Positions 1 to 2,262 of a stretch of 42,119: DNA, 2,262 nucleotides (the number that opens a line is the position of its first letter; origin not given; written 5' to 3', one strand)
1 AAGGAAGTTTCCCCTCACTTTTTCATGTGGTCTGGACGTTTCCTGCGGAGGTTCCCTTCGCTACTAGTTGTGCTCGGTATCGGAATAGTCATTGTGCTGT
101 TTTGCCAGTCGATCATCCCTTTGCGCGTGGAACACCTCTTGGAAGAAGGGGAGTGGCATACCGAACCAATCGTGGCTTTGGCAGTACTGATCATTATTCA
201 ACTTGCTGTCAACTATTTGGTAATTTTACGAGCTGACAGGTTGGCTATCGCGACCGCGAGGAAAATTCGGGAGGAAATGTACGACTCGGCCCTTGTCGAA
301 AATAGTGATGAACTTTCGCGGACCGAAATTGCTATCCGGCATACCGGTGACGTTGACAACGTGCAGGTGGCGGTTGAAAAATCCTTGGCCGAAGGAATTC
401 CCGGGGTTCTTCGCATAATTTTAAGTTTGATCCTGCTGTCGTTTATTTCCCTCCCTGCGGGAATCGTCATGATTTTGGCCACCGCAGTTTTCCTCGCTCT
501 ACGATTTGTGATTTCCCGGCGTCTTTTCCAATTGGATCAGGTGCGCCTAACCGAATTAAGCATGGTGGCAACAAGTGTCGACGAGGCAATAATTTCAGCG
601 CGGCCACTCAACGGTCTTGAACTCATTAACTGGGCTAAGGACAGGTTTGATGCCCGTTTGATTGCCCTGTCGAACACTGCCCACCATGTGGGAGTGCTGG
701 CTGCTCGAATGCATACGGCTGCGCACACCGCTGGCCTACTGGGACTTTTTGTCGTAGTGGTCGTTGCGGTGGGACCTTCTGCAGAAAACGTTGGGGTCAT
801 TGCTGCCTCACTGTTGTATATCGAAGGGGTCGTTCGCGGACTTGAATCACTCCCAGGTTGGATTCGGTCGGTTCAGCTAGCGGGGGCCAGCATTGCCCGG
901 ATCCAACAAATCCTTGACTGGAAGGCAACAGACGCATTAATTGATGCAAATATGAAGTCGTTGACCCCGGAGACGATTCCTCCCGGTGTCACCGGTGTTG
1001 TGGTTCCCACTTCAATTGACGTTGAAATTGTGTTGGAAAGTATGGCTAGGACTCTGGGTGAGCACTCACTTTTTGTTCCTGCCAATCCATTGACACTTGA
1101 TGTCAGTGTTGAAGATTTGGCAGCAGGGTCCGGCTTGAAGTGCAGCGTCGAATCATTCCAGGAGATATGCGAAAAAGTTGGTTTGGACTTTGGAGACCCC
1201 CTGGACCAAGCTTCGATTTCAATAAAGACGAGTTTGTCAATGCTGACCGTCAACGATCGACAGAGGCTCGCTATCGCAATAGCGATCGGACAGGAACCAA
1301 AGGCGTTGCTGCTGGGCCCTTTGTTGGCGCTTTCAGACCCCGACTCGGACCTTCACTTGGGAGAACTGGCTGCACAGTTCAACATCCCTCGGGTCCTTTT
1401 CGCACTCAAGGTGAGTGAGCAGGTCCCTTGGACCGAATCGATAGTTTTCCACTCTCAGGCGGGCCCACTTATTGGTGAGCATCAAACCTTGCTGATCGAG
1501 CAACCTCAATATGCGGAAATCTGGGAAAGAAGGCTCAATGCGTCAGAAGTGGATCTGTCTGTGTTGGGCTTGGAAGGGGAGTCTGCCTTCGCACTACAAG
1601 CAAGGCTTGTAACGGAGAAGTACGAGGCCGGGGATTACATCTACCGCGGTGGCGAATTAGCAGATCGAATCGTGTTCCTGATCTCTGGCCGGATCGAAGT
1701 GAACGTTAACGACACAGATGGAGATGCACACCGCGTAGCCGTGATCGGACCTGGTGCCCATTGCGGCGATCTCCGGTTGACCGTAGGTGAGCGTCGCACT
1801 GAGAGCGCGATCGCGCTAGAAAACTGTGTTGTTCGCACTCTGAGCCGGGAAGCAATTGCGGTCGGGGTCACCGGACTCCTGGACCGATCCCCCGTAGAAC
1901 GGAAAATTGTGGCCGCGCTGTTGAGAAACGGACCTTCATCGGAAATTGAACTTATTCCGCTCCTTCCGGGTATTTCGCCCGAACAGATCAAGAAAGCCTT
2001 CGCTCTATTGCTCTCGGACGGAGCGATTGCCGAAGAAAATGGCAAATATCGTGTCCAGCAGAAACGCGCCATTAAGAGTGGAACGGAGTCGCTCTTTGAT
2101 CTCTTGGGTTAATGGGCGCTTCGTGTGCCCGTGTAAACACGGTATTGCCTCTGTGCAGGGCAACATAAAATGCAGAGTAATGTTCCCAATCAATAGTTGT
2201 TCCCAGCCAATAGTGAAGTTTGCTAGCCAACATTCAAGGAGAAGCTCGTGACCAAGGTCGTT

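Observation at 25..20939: Nif11-leader / CCG-LanM lanthipeptide locus surrounded by five ABC-exporter-type genes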

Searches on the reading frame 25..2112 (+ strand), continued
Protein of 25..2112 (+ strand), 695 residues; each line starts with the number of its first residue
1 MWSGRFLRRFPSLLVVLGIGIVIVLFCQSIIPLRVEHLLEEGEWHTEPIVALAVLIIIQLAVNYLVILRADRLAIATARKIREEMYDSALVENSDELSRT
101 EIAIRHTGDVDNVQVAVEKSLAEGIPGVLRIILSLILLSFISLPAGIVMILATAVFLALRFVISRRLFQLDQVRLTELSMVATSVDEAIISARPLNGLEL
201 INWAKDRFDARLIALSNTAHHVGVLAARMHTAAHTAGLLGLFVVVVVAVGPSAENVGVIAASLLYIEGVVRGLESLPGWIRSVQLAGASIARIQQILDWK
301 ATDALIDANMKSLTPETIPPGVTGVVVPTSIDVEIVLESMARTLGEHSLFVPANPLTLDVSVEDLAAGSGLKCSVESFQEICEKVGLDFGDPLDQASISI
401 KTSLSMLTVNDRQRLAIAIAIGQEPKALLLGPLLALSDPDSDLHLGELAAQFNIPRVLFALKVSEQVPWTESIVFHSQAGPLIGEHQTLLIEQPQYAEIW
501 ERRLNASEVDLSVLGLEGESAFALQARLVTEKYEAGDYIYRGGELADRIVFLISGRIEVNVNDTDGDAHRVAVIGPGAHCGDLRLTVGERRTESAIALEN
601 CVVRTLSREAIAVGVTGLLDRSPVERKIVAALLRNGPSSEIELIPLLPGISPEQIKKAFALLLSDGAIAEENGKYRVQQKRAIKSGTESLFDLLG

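Call 26: search_protein_families(library=pfam, proteins=[L018:13049-14494:+, L018:14587-15648:+, L018:15664-16359:+, L018:16365-17624:-, L018:18496-19284:+, L022:3752-5206:+, L022:5881-7074:+, L007:7793-9877:+, L022:45-1466:+], max_evalue=1)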
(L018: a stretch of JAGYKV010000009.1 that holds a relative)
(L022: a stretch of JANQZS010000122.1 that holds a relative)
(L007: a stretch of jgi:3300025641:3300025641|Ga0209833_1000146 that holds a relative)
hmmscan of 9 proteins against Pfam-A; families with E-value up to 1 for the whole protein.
L018:13049-14494:+ (481 aa): 1 family
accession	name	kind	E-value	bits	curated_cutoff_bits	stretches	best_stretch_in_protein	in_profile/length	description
PF07690.21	MFS_1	-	2.4e-05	23.9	33.4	1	178-404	116-332/347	Major Facilitator Superfamily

L018:14587-15648:+ (353 aa): 3 families
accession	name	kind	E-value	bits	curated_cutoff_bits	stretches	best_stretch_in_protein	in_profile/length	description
PF00672.30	HAMP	-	1.6e-09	38.4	25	1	244-297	1-50/53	HAMP domain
PF15012.11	DUF4519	-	0.13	12.9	27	1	218-244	25-51/56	Domain of unknown function (DUF4519)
PF04799.18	Fzo_mitofusin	-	0.17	11.8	27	1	285-324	97-136/161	fzo-like conserved region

L018:15664-16359:+ (231 aa): 0 families

L018:16365-17624:- (419 aa): 5 families
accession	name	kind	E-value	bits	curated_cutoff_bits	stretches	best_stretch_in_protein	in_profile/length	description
PF08269.17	dCache_2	-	4.4e-39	134.8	26.5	1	5-231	21-246/298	Cache domain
PF17200.10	sCache_2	-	1e-38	133.2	25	1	30-174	5-151/155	Single Cache domain 2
PF17201.10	Cache_3-Cache_2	-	2.7e-18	66.7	27.7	2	65-172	190-293/299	Cache 3/Cache 2 fusion domain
PF00672.30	HAMP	-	9.9e-10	39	25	1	312-366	1-52/53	HAMP domain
PF02743.24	dCache_1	-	9.3e-05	22.5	45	1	183-277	155-239/240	Cache domain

L018:18496-19284:+ (262 aa): 6 families
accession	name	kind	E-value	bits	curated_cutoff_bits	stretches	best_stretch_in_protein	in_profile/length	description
PF13683.12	rve_3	-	4.7e-26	90.8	26.5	1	183-243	7-67/67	Integrase core domain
PF13276.12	HTH_21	-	1.3e-16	61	28.1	1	20-75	3-60/60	HTH-like domain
PF00665.32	rve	-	3.4e-16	59.8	32.6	1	94-189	4-102/102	Integrase core domain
PF13333.12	rve_2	-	2.1e-06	28.2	22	1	196-246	1-51/56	Integrase core domain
PF01498.24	HTH_Tnp_Tc3_2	-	8.8e-05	23.1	31.5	1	25-75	2-52/72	Transposase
PF13565.12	HTH_32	-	0.0016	19.4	33.7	1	14-61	23-72/73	Homeodomain-like domain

L022:3752-5206:+ (484 aa): 1 family
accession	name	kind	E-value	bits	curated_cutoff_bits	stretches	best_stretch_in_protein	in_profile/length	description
PF07690.21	MFS_1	-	4.5e-31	108.5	33.4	1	24-412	3-346/347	Major Facilitator Superfamily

L022:5881-7074:+ (397 aa): 3 families
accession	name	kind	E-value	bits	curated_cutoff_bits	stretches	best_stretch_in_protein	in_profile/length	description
PF00535.33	Glycos_transf_2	-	4.6e-09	36.9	23.3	1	115-227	2-110/168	Glycosyl transferase family 2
PF13641.12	Glyco_tranf_2_3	-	1.7e-06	28.7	27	1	112-227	2-117/230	Glycosyltransferase like family 2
PF09488.16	Osmo_MPGsynth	-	0.0079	15.5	27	0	111-136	50-76/381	Mannosyl-3-phosphoglycerate synthase (osmo_MPGsynth)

L007:7793-9877:+ (694 aa): 1 family
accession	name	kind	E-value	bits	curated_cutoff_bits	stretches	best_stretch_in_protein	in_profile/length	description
PF02518.31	HATPase_c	-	0.0084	17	26.4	1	608-665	4-80/111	Histidine kinase-, DNA gyrase B-, and HSP90-like ATPase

L022:45-1466:+ (473 aa): 26 families (the best 25 are shown)
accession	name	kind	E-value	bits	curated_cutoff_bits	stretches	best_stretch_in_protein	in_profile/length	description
PF00005.33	ABC_tran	-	3.3e-28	99.4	25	1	258-407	1-137/137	ABC transporter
PF00664.28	ABC_membrane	-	5.1e-10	39.9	28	1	7-185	93-272/274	ABC transporter transmembrane region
PF13191.12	AAA_16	-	0.00021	22.3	32.6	1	263-410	19-146/167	AAA ATPase domain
PF00004.35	AAA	-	0.00039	21.3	21.2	1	272-293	2-23/131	ATPase family associated with various cellular activities (AAA)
PF13401.12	AAA_22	-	0.0016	19.2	27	1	271-294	8-31/130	AAA domain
PF02463.25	SMC_N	-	0.0033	17.3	40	1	380-448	138-212/220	RecF/RecN/SMC N terminal domain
PF06414.18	Zeta_toxin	-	0.0098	15.8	22.3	1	273-349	21-93/199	Zeta toxin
PF25199.1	nSTAND_NTPase5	-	0.015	15.6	34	0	267-284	40-57/145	Novel STAND NTPase 5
PF01078.27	Mg_chelatase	-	0.019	14.8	20.3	1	268-304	22-58/207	Magnesium chelatase, subunit ChlI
PF13481.12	AAA_25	-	0.025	14.6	27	1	265-285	30-50/195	AAA domain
PF00931.28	NB-ARC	-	0.033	13.9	23.5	1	255-291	6-41/248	NB-ARC domain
PF13555.12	AAA_29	-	0.037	14.2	27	1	268-284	23-38/61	P-loop containing region of AAA domain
PF13671.12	AAA_33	-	0.047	14.4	27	1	271-293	2-24/143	AAA domain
PF13479.12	AAA_24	-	0.054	13.8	27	1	268-288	2-22/195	AAA domain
PF07728.20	AAA_5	-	0.072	13.5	22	1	272-291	3-22/139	AAA domain (dynein-related subfamily)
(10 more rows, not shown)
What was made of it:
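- In L018 an IS3-type transposase lies between that set and a LanM (call 26).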

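Call 51: search_protein_families(library=ncbifam, proteins=[L007:6995-7792:+, L007:7793-9877:+], max_evalue=0.001)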
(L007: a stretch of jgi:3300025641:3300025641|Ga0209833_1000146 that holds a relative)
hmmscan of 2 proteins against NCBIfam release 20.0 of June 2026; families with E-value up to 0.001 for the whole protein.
L007:6995-7792:+ (265 aa): 15 families
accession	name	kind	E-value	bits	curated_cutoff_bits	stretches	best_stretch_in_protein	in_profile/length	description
NF007935.0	PRK10651.1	equivalog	3.1e-15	55.9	250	1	36-235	5-205/216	two-component system response regulator NarL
NF007708.0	PRK10403.1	equivalog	2.3e-13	50.1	343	1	38-234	7-202/215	nitrate/nitrite response regulator protein NarP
NF052445.1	RespRegMctR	equivalog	1.3e-12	47.6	300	1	38-224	2-183/205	two-component system response regulator MctR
NF011896.0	PRK15369.1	equivalog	5.9e-12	45.6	242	1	37-229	3-193/211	two component system response regulator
NF047785.1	respo_reg_MadR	equivalog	2.3e-11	43.4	300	1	38-231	1-194/209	MadR family response regulator transcription factor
NF007685.0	PRK10360.1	equivalog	3.9e-09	36.6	258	1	58-235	21-187/196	response regulator transcription factor UhpA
NF007018.1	PRK09483.1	equivalog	5.7e-08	32.7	280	1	41-235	5-198/217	UvrY/SirA/GacA family response regulator transcription factor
NF041830.1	RR_TF_ErdR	exception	2.2e-07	30.8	390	1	40-232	4-197/213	response regulator transcription factor ErdR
NF006900.1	PRK09390.1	equivalog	4.5e-07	29.6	255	1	40-228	7-185/203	response regulator FixJ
NF007969.0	PRK10693.1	equivalog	6.8e-05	22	329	1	33-169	3-132/337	two-component system response regulator RssB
NF052366.1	photon_PedR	equivalog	8.6e-05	22.6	120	1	186-234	3-51/74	photosynthetic electron transport-dependent transcriptional regulator PedR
NF008098.0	PRK10840.1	equivalog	0.00012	21.7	235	1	35-221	1-186/216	response regulator transcription factor RcsB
NF001965.0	PRK00742.1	subfamily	0.00023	20.5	293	1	36-95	2-60/357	chemotaxis-specific protein-glutamate methyltransferase CheB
NF009972.0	PRK13435.1-3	subfamily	0.00047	19.9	119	1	31-119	10-94/146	response regulator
NF006623.1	PRK09191.1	subfamily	0.00097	19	240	0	38-110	138-208/258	PhyR family response regulator anti-anti-sigma factor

L007:7793-9877:+ (694 aa): 2 families
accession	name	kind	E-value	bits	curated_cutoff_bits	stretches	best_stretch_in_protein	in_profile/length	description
NF052443.1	SensHisKinMctS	equivalog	2.5e-09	36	700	1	605-688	355-443/457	two-component system sensor histidine kinase MctS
NF008649.0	PRK11644.1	equivalog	0.00022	20.1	408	0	395-684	186-488/499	signal transduction histidine-protein kinase/phosphatase UhpB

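Call 93: find_encoding_contigs(protein=P0024, flank=10000, max_places=1)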
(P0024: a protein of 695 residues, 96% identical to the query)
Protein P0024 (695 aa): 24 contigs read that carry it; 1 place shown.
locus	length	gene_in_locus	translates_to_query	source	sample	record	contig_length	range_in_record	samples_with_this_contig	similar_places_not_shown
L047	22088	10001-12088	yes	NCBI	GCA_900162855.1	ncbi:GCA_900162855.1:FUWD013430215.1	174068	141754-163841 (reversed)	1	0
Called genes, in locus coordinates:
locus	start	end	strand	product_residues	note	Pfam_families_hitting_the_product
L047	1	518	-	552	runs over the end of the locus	-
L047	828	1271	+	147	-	PF22091:DUF6941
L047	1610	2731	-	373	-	PF01266:DAO, PF03486:HI0933_like (faint), PF12831:FAD_oxidored (faint), PF13450:NAD_binding_8 (weak)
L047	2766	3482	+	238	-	PF03306:AAL_decarboxy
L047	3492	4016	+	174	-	PF07987:DUF1775 (faint)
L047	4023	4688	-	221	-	PF11139:SfLAP (weak)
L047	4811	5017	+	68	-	-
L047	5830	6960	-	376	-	PF13433:Peripla_BP_5 (weak), PF13458:Peripla_BP_6, PF01094:ANF_receptor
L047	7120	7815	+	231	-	PF00072:Response_reg, PF00196:GerE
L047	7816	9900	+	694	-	-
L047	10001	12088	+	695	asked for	PF00027:cNMP_binding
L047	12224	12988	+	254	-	PF00142:Fer4_NifH (faint), PF01656:CbiA, PF10609:ParA, PF13614:AAA_31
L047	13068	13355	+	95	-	-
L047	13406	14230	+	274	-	-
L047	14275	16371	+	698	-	PF03412:Peptidase_C39, PF00664:ABC_membrane, PF00005:ABC_tran, PF02463:SMC_N (faint)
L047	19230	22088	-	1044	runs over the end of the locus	PF13575:DUF4135, PF05147:LANC_like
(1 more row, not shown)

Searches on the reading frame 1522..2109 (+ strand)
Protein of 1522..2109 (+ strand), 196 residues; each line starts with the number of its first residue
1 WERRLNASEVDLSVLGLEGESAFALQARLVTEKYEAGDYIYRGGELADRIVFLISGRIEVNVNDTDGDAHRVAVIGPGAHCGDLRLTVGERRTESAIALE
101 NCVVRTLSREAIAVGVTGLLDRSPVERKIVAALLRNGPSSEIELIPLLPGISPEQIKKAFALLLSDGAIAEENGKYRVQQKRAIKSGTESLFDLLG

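Call 87: predict_structure(alignment_id=A6)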
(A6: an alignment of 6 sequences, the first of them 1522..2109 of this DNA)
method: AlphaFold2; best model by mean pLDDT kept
length: 196 residues; sequences in the alignment: 6
mean_pLDDT: 51.6   pTM: 0.41
mean pLDDT of the five models: 51.6, 48.8, 46.9, 46.3, 45.5
residues with pLDDT >= 90: 2; 70-90: 51; 50-70: 11; < 50: 132
segments of 3 or more residues with pLDDT < 50: 1-18, 20-22, 24-33, 35-119, 181-196
pLDDT, mean of each block of 10 residues (from residue 1): 39 43 46 47 35 42 42 31 31 35 42 43 72 76 84 87 81 82 34 32
secondary structure, 60 per line:
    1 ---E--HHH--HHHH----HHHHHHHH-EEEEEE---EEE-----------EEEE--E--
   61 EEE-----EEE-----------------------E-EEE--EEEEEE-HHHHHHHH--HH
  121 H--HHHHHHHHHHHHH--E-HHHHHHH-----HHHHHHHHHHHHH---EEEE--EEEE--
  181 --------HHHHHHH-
elements in order: H12-15 H20-27 E29-34 E38-40 E52-55 E61-63 E69-71 E97-99 E102-107 H109-116 H124-136 H141-147 H153-165 E169-172 E175-178 H189-195
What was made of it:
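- On CRP/FNR regulators (C-terminal half of g1): The winged-helix topology is modelled at pLDDT 72-87, but the whole model averages 51.6 (call 87).
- The model of g1's C-terminus is of low confidence overall (mean pLDDT 51.6, call 87).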

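Call 91: fold_search(model_id=the predicted structure, library=pdb)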
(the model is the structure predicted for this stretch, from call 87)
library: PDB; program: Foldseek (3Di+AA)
matches with E <= 10: 1567; with E <= 0.001: 162
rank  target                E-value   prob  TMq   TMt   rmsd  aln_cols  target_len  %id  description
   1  4ev0_D                3.5e-07  1.00  0.36  0.34  18.1       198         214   23  Crystal Structure of Thermus thermophilus Catabolite Activator Protein (released 2012-06-20)
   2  4ev0_A                3.5e-07  1.00  0.35  0.33  17.4       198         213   23  Crystal Structure of Thermus thermophilus Catabolite Activator Protein (released 2012-06-20)
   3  7ets_A                5.0e-06  1.00  0.37  0.33  18.0       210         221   18  Crystal structure of crp protein from Gardnerella Vaginalis (released 2022-04-27)
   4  4a2u_F                6.0e-06  1.00  0.36  0.33  19.0       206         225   20  CRP(CAP) from Myco. Tuberculosis, with cAMP (released 2012-10-10)
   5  3i54_D                6.0e-06  1.00  0.36  0.32  19.0       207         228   20  Crystal structure of MtbCRP in complex with cAMP (released 2009-09-08)
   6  3d0s_A                8.0e-06  1.00  0.37  0.33  19.1       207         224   20  cAMP receptor protein from m.tuberculosis, cAMP-free form (released 2009-02-03)
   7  7pza_A                1.0e-05  1.00  0.32  0.29  17.9       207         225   18  Structure of the Clr-cAMP-DNA complex (released 2022-11-02)
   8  3mzh_A                1.4e-05  1.00  0.36  0.32  18.9       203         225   21  Crystal structure of cAMP receptor protein from mycobacterium tuberculosis in complex with cAMP and its DNA binding el (released 2011-06-08)
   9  3r6s_A                1.4e-05  1.00  0.35  0.31  18.9       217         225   22  Crystal structure of GlxR transcription factor from Corynebacterium glutamicum with cAMP (released 2012-03-28)
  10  7pza_B                1.5e-05  1.00  0.36  0.32  18.8       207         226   17  Structure of the Clr-cAMP-DNA complex (released 2022-11-02)
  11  3r6s_C                1.6e-05  1.00  0.37  0.33  19.1       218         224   20  Crystal structure of GlxR transcription factor from Corynebacterium glutamicum with cAMP (released 2012-03-28)
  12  7ets_B                1.7e-05  1.00  0.37  0.33  18.4       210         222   18  Crystal structure of crp protein from Gardnerella Vaginalis (released 2022-04-27)
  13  4cyd_A                1.9e-05  1.00  0.32  0.29  18.7       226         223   21  GlxR bound to cAMP (released 2014-12-17)
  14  3r6s_F                2.2e-05  1.00  0.33  0.30  18.7       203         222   21  Crystal structure of GlxR transcription factor from Corynebacterium glutamicum with cAMP (released 2012-03-28)
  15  4byy_B                2.3e-05  1.00  0.34  0.33  18.0       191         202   21  Apo GlxR (released 2014-07-30)
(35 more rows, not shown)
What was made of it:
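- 25..2112 (+): g1: ABC-exporter-like membrane domain, a dead ATPase domain, a cNMP-binding domain and a predicted C-terminal winged helix (a CRP-like module). Member of a small Actinomycetota family. Fold model and Foldseek hits to CRP/GlxR/NtcA, from a low-confidence model (calls 87, 91).
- On CRP/FNR regulators (C-terminal half of g1): Foldseek top hits are full-length CRP/GlxR/NtcA (call 91).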
